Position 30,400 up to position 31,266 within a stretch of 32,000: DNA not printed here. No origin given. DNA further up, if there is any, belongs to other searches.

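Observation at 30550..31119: PilZ-domain protein with a novel N-terminal domain placed head-to-head with the XrtA EPS operon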

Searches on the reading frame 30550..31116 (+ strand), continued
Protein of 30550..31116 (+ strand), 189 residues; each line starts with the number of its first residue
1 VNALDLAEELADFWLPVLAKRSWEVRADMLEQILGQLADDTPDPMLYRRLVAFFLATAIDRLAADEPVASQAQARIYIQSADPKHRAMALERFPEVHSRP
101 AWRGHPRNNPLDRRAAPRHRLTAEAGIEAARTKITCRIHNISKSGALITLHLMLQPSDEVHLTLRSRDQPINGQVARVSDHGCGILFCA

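Call 63: find_encoding_contigs(protein=P0044, flank=10000, max_places=3)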
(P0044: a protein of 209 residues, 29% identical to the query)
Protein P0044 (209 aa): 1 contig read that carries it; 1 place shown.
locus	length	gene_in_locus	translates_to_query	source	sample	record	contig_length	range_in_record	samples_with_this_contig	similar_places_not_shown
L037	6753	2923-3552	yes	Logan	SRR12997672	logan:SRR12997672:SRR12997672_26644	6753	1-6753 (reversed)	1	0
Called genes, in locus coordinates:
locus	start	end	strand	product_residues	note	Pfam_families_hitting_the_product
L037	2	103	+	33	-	?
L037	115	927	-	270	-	PF01209:Ubie_methyltran (weak), PF13489:Methyltransf_23, PF13847:Methyltransf_31, PF08241:Methyltransf_11, PF08242:Methyltransf_12, PF13649:Methyltransf_25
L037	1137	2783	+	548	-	PF00990:GGDEF, PF00563:EAL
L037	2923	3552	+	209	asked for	PF07238:PilZ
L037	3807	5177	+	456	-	PF19358:DUF5935, PF04932:Wzy_C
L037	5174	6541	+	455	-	PF13579:Glyco_trans_4_4, PF13439:Glyco_transf_4, PF13692:Glyco_trans_1_4 (weak)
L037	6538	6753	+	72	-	?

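Call 64: search_protein_families(library=ncbifam, proteins=[L037:3807-5177:+, L037:5174-6541:+, L037:1137-2783:+, L031:9161-9922:+, L031:8050-8802:+, L030:59-724:-, L029:564-4139:+, L032:27-359:+, L031:10621-12612:+], max_evalue=0.0001)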
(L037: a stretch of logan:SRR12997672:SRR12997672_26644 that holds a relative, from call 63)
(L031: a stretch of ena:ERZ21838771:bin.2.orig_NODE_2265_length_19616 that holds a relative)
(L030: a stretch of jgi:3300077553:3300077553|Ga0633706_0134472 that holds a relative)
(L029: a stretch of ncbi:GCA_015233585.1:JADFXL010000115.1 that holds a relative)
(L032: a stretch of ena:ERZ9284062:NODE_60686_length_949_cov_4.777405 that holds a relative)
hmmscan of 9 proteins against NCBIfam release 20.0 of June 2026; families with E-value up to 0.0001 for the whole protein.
L037:3807-5177:+ (456 aa): 3 families
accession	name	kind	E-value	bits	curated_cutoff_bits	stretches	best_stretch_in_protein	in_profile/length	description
TIGR03097.1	PEP_O_lig_1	hypoth_equivalog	7.7e-127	423.5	188.1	1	2-407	1-407/408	putative O-glycosylation ligase, exosortase A system-associated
TIGR00947.1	2A73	equivalog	4.9e-13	48.9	366.4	1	164-373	167-393/425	IctB family putative bicarbonate transporter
NF012031.0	PRK15487.1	equivalog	2.4e-05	23.6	277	1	73-308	66-305/404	O-antigen ligase RfaL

L037:5174-6541:+ (455 aa): 2 families
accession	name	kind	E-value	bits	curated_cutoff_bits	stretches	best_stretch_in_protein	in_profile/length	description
TIGR04063.1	stp3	hypoth_equivalog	1.2e-09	37.6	442.05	1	137-405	85-362/397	TIGR04063 family PEP-CTERM/XrtA system glycosyltransferase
NF007640.0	PRK10307.1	subfamily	6.4e-05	22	276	0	140-370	102-339/411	WcaI family glycosyltransferase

L037:1137-2783:+ (548 aa): 28 families (the best 25 are shown)
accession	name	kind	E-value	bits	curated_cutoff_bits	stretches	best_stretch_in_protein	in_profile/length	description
NF045675.1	PhdiestaseDibA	equivalog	1.8e-130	436.3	980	1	13-531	84-617/623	phosphodiesterase DibA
NF007474.0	PRK10060.1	equivalog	1.1e-103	347.7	782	1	118-536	239-651/663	cyclic di-GMP phosphodiesterase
NF053781.1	cdiGMPphdstlr2612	equivalog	7.4e-90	302.1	1600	1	114-539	838-1265/1268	Tlr1612 family c-di-GMP phosphodiesterase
NF052458.1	PhdiestGepA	equivalog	1e-78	265.4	1200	1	119-531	428-833/840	phosphodiesterase GepA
NF008467.0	PRK11359.1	equivalog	4.5e-78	263.1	857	1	119-531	379-784/800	oxygen-sensing cyclic-di-GMP phosphodiesterase DosP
NF008807.1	PRK11829.1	equivalog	4.8e-68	229.8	733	1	121-543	247-666/670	biofilm formation regulator HmsP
NF007298.0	PRK09776.1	equivalog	3.7e-67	227.1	1135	1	117-530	685-1097/1111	diguanylate cyclase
NF007423.1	PRK09966.1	equivalog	4.2e-50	170.8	325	1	116-268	239-390/390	diguanylate cyclase DgcN/YfiN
TIGR00254.1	GGDEF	domain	4.9e-44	150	37.4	1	116-276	5-165/168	diguanylate cyclase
NF007839.0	PRK10551.1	equivalog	7.8e-42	143.5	461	1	288-532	260-503/518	cyclic di-GMP phosphodiesterase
NF045673.1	c-di-GMPRcptLapD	equivalog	2.7e-40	138.3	1020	1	113-530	233-645/647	cyclic di-GMP receptor LapD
NF052596.1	RR_EAL_PvrR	equivalog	1.2e-39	136.1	580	1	291-540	142-390/398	response regulator cyclic di-GMP phosphodiesterase PvrR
NF038266.1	diguan_SiaD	equivalog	2.8e-35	121.9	290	1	116-273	94-250/252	biofilm regulation diguanylate cyclase SiaD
NF051473.1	DigCycDgcsShew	equivalog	6.7e-35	120.9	400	1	118-276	137-289/291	diguanylate cyclase DgcS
NF007380.0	PRK09894.1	equivalog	6e-34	117.7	256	1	117-279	130-288/296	diguanylate cyclase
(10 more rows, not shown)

L031:9161-9922:+ (253 aa): 8 families
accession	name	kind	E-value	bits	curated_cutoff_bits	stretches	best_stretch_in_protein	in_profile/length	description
NF041538.1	PEP_EDSA_1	subfamily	2e-09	37.6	100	1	225-251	281-307/307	EDSAP-1 family PEP-CTERM protein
NF038125.1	PEP_CTERM_THxN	subfamily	9.2e-09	35.2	85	1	225-251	219-246/246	THxN family PEP-CTERM protein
NF033554.9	floc_PepA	equivalog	6.9e-08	32.6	80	1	150-251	160-260/261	flocculation-associated PEP-CTERM protein PepA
NF038129.1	PEP_NF038129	equivalog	6.2e-07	29.4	65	1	142-251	98-194/194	NF038129 family PEP-CTERM protein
TIGR02595.1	PEP_CTERM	domain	5.1e-06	26.9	16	1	228-251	1-23/24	PEP-CTERM sorting domain-containing protein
NF038120.1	PEP_CTERM_QFxxD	subfamily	5.2e-06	26.5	80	1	180-250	150-215/215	NF038120 family PEP-CTERM protein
NF041927.1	Xrt_dep_XDP1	equivalog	4.7e-05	23.5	125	0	226-251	217-242/242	exosortase-dependent surface protein XDP1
NF038124.1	PEP_CTERM_TLD_A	exception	5.4e-05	22.9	100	0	226-251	209-234/235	PEP_CTERM-anchored TLD domain-containing protein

L031:8050-8802:+ (250 aa): 10 families
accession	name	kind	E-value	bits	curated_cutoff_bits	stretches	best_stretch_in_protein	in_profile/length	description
NF033947.0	PEP-cistern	hypoth_equivalog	9.1e-08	32.1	60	1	53-244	24-195/195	cistern family PEP-CTERM protein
NF041538.1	PEP_EDSA_1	subfamily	1.6e-07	31.3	100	1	218-245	280-307/307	EDSAP-1 family PEP-CTERM protein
NF038125.1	PEP_CTERM_THxN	subfamily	3.3e-07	30.2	85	1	218-245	218-246/246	THxN family PEP-CTERM protein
TIGR02595.1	PEP_CTERM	domain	2e-06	28.2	16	1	222-246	1-24/24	PEP-CTERM sorting domain-containing protein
NF038129.1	PEP_NF038129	equivalog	4.2e-06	26.7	65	1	162-245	102-194/194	NF038129 family PEP-CTERM protein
TIGR03370.1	VPLPA-CTERM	domain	4.5e-06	26.6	25.35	1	222-246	1-25/25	VPLPA-CTERM sorting domain-containing protein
NF033554.9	floc_PepA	equivalog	8.1e-06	25.8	80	0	55-246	92-261/261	flocculation-associated PEP-CTERM protein PepA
NF041927.1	Xrt_dep_XDP1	equivalog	2.1e-05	24.6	125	1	219-245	216-242/242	exosortase-dependent surface protein XDP1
NF038120.1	PEP_CTERM_QFxxD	subfamily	5.8e-05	23.1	80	1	205-244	180-215/215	NF038120 family PEP-CTERM protein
NF038124.1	PEP_CTERM_TLD_A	exception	9.9e-05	22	100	0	142-246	142-235/235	PEP_CTERM-anchored TLD domain-containing protein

L030:59-724:- (221 aa): 6 families
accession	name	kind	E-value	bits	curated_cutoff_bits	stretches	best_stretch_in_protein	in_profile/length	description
NF033554.9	floc_PepA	equivalog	7.7e-07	29.2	80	1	50-219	90-261/261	flocculation-associated PEP-CTERM protein PepA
TIGR02595.1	PEP_CTERM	domain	3.9e-06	27.3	16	1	195-220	1-23/24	PEP-CTERM sorting domain-containing protein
NF038125.1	PEP_CTERM_THxN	subfamily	4.5e-06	26.4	85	1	190-218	216-246/246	THxN family PEP-CTERM protein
NF041538.1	PEP_EDSA_1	subfamily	8.1e-06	25.7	100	1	177-218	270-307/307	EDSAP-1 family PEP-CTERM protein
NF038129.1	PEP_NF038129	equivalog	1.1e-05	25.3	65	0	4-218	2-194/194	NF038129 family PEP-CTERM protein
NF038124.1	PEP_CTERM_TLD_A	exception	4.8e-05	23.1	100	1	172-219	201-235/235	PEP_CTERM-anchored TLD domain-containing protein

L029:564-4139:+ (1191 aa): 10 families
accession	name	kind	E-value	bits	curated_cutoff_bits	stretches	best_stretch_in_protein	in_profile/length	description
TIGR03108.1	eps_aminotran_1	hypoth_equivalog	1.2e-281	935.9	816.9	1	562-1188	1-626/628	XrtA/PEP-CTERM system amidotransferase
TIGR01536.1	asn_synth_AEB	equivalog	5.2e-136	454.7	267.1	1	563-1123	1-517/517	asparagine synthase (glutamine-hydrolyzing)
TIGR03104.1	trio_amidotrans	equivalog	3.2e-108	362.5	570.1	2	562-941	1-385/589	N-acetylglutaminylglutamine amidotransferase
NF006949.0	PRK09431.1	equivalog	1.7e-77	261.2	499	3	562-730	1-168/554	asparagine synthase B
NF033535.1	lass_lactam_cya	exception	7.2e-72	242.9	525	2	562-934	1-377/668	lasso peptide isopeptide bond-forming cyclase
NF033561.1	macrolact_Ik_Al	subfamily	8.2e-16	57.7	300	1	673-939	72-337/561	albusnodin/ikarugamycin family macrolactam cyclase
TIGR01135.1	glmS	equivalog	6.3e-10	38.2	418.05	1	623-730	86-200/607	glutamine--fructose-6-phosphate transaminase (isomerizing)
NF001484.0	PRK00331.1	subfamily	1.1e-09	37.2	381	1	622-730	86-201/601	isomerizing glutamine--fructose-6-phosphate transaminase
TIGR01134.1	purF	equivalog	2.3e-08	33.8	350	1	621-741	84-213/432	amidophosphoribosyltransferase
TIGR03903.1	TOMM_kin_cyc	equivalog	7.4e-08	30.7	705.75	1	325-478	306-454/1267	TOMM system kinase/cyclase fusion protein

L032:27-359:+ (110 aa): 11 families
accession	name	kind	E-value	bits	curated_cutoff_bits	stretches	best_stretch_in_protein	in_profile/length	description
NF033554.9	floc_PepA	equivalog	1e-10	41.9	80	1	13-108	166-260/261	flocculation-associated PEP-CTERM protein PepA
NF041538.1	PEP_EDSA_1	subfamily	5.5e-10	39.4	100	1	82-108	281-307/307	EDSAP-1 family PEP-CTERM protein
NF038125.1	PEP_CTERM_THxN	subfamily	4.7e-09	36.2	85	1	81-108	218-246/246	THxN family PEP-CTERM protein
NF038129.1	PEP_NF038129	equivalog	4.8e-07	29.8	65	1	74-108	167-194/194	NF038129 family PEP-CTERM protein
TIGR02595.1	PEP_CTERM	domain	5.6e-07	29.9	16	1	85-108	1-23/24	PEP-CTERM sorting domain-containing protein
NF038120.1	PEP_CTERM_QFxxD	subfamily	1.1e-06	28.8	80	1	36-107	149-215/215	NF038120 family PEP-CTERM protein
NF033947.0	PEP-cistern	hypoth_equivalog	1.1e-05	25.3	60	1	68-107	163-195/195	cistern family PEP-CTERM protein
NF038126.1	PEP_CTERM_FxDxF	subfamily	1.2e-05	25.7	50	1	77-108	135-165/165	FxDxF family PEP-CTERM protein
NF041927.1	Xrt_dep_XDP1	equivalog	1.7e-05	24.9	125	1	83-108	217-242/242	exosortase-dependent surface protein XDP1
NF038124.1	PEP_CTERM_TLD_A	exception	6.7e-05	22.6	100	1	83-108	209-234/235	PEP_CTERM-anchored TLD domain-containing protein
NF038118.1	PEP_CTERM_CCXG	equivalog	8.4e-05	22.3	90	0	83-108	174-199/199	CCXG family PEP-CTERM protein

L031:10621-12612:+ (663 aa): 81 families (the best 25 are shown)
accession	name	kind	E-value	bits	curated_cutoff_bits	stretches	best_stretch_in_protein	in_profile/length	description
NF010076.0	PRK13557.1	subfamily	3.4e-119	398.7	631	1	162-659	33-535/540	histidine kinase famiy protein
NF046020.1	HisKinCckABruc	equivalog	4.1e-111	372.3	1000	1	142-658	328-868/868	cell cycle histidine kinase CckA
NF046026.1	HisKinCckACaul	equivalog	1.8e-77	261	1000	1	152-657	174-676/678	cell cycle histidine kinase CckA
NF010411.0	PRK13837.1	equivalog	2.1e-67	227.8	647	1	267-659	428-814/828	two-component system VirA-like sensor kinase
NF008468.0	PRK11360.1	equivalog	1.4e-50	172.3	646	1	179-521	286-613/616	two-component system sensor histidine kinase AtoS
NF052573.1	HisKinEspAMyxo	equivalog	6.9e-49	166.6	1400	1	141-621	239-714/755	serine histidine kinase EspA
NF052574.1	HisKinEspCMyxo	equivalog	1.3e-40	139.4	1200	1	145-655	270-781/785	serine histidine kinase EspC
NF007688.0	PRK10364.1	equivalog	9.8e-30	103.7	479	1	278-519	229-454/460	two-component system sensor histidine kinase ZraS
TIGR00229.1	sensory_box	domain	1e-28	100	22.9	2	156-278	1-124/126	PAS domain S-box protein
NF047466.1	hybrid_RR_LvrB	exception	9e-28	97.5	500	1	276-516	139-376/377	hybrid histidine kinase/response regulator LvrB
NF041777.1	sens_FixL_Rhizob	equivalog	1.9e-25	89.5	850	2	134-520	96-485/485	sensor protein FixL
NF038348.1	T2SS_HK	subfamily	6e-23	81.1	450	1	398-515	470-572/574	histidine kinase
TIGR02956.1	TMAO_torS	equivalog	3e-20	72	676.5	1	359-656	537-819/967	TMAO reductase system sensor histidine kinase/response regulator TorS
TIGR02966.1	phoR_proteo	equivalog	4.2e-20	72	334.2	1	237-511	72-330/333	phosphate regulon sensor histidine kinase PhoR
NF053867.1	SprKinKinDBac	equivalog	5.2e-20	71.4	775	1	400-518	398-499/500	sporulation kinase KinD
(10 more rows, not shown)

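Call 83: list_cluster_members(proteins=[window:30550-31116:+, P0001, P0003, P0005, P0007, P0009, P0011, P0016, P0020, P0013])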
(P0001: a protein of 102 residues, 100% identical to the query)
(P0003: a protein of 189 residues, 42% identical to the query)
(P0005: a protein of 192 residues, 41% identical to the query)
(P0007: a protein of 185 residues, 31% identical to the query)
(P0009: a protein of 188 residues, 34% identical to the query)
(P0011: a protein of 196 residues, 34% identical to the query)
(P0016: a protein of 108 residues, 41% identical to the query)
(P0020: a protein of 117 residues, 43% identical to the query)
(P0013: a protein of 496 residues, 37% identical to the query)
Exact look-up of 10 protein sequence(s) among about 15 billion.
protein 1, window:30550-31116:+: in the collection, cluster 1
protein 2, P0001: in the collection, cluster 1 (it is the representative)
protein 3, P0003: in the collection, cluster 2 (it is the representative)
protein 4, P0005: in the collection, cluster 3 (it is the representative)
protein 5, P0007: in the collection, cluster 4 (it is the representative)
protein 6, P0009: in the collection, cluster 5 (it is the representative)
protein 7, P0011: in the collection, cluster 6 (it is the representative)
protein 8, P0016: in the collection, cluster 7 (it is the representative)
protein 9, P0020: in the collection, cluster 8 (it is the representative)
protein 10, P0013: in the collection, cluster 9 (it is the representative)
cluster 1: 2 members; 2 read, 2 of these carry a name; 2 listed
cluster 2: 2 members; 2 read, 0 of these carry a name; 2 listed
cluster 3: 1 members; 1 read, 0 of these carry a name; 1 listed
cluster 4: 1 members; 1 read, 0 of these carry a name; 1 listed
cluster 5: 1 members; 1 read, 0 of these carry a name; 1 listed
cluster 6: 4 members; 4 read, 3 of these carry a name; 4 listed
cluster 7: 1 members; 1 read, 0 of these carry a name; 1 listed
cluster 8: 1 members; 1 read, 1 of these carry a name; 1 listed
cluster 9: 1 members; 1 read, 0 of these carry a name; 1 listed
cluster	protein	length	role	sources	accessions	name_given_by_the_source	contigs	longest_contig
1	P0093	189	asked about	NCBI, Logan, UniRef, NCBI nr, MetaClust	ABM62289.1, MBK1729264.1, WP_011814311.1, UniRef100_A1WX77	PilZ domain-containing protein [Halorhodospira halophila] | Type IV pilus assembly PilZ n=1 Tax=Halorhodospira halophila (strain DSM 244 / SL1) ... | status=active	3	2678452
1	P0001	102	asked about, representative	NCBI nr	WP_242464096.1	PilZ domain-containing protein [Halorhodospira halophila]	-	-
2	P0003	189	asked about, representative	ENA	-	-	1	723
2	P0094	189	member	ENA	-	-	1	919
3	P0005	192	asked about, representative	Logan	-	-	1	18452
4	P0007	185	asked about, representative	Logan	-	-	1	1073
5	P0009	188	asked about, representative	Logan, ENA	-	-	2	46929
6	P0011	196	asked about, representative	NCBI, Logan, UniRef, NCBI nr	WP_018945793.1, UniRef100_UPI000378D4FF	PilZ domain-containing protein [Thioalkalivibrio sp. AKL17] | PilZ domain-containing protein n=1 Tax=Thioalkalivibrio sp. AKL17 TaxID=1158160 ...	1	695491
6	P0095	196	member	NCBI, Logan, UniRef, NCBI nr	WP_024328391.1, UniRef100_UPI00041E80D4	PilZ domain-containing protein [Thioalkalivibrio sp. ALR17-21] | PilZ domain-containing protein n=1 Tax=Thioalkalivibrio sp. ALR17-21 TaxID=1269813 ...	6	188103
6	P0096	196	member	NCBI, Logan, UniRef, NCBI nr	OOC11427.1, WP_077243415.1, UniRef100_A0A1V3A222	PilZ domain-containing protein [Thioalkalivibrio halophilus] | PilZ domain-containing protein n=1 Tax=Thioalkalivibrio halophilus TaxID=252474 ...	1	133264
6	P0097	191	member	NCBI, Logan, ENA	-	-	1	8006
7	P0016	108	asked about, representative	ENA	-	-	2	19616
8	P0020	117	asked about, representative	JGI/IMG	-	hypothetical protein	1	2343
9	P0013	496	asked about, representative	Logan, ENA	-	-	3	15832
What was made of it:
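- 30550..31119 (+): Gene for the 189-aa two-domain protein (ABM62289.1 / WP_011814311.1, H. halophila SL1), including the stop codon. Exact match to NCBI records (call 83).
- The public name is generic (call 83).
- Tried and rejected: In fact the 189-aa record exists, and only a second RefSeq record is short (call 83).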

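Call 84: find_encoding_contigs(protein=P0013, flank=10000, max_places=3)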
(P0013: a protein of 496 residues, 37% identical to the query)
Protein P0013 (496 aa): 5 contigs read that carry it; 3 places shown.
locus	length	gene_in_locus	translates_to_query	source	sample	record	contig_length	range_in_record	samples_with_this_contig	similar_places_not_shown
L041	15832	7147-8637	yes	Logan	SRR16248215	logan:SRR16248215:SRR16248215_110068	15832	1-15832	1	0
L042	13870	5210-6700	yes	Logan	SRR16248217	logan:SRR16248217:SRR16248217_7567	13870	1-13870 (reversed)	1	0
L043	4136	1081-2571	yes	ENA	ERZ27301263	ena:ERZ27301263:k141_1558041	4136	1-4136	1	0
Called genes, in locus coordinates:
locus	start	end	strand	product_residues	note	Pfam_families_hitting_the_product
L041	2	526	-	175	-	?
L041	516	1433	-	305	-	PF01522:Polysacc_deac_1, PF11959:DUF3473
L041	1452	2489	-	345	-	PF20703:nSTAND1 (weak), PF13191:AAA_16, PF13401:AAA_22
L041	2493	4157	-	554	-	PF10082:BBP2_2 (faint)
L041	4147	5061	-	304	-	PF13614:AAA_31 (weak)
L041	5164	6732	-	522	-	PF00261:Tropomyosin (weak)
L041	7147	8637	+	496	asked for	PF07238:PilZ (weak), PF00765:Autoind_synth (weak), PF13444:Acetyltransf_5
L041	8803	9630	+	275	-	PF13444:Acetyltransf_5, PF21926:FeeM (weak)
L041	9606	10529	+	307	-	PF00899:ThiF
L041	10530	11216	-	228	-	PF13489:Methyltransf_23, PF01209:Ubie_methyltran, PF13847:Methyltransf_31, PF08241:Methyltransf_11, PF08242:Methyltransf_12, PF13649:Methyltransf_25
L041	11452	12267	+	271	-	-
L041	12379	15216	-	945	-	PF14559:TPR_19 (weak), PF13432:TPR_16, PF00515:TPR_1 (weak), PF13432:TPR_16 (weak), PF14559:TPR_19 (weak), PF13432:TPR_16, PF13432:TPR_16, PF14559:TPR_19, +23 more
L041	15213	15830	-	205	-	?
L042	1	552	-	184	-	?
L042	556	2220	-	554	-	PF10082:BBP2_2 (faint)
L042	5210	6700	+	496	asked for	PF07238:PilZ (weak), PF00765:Autoind_synth (weak), PF13444:Acetyltransf_5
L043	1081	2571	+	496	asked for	PF07238:PilZ (weak), PF00765:Autoind_synth (weak), PF13444:Acetyltransf_5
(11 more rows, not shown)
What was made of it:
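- On NAS-PilZ fusion enzymes (Nas343/Nas354 type): A related lineage, P0013, does have them fused, in the opposite order (call 84).
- Closest known: NAS-PilZ fusion enzymes Nas343/Nas354. Different: In P0013 they are fused as N-domain-PilZ-NAS (call 84).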
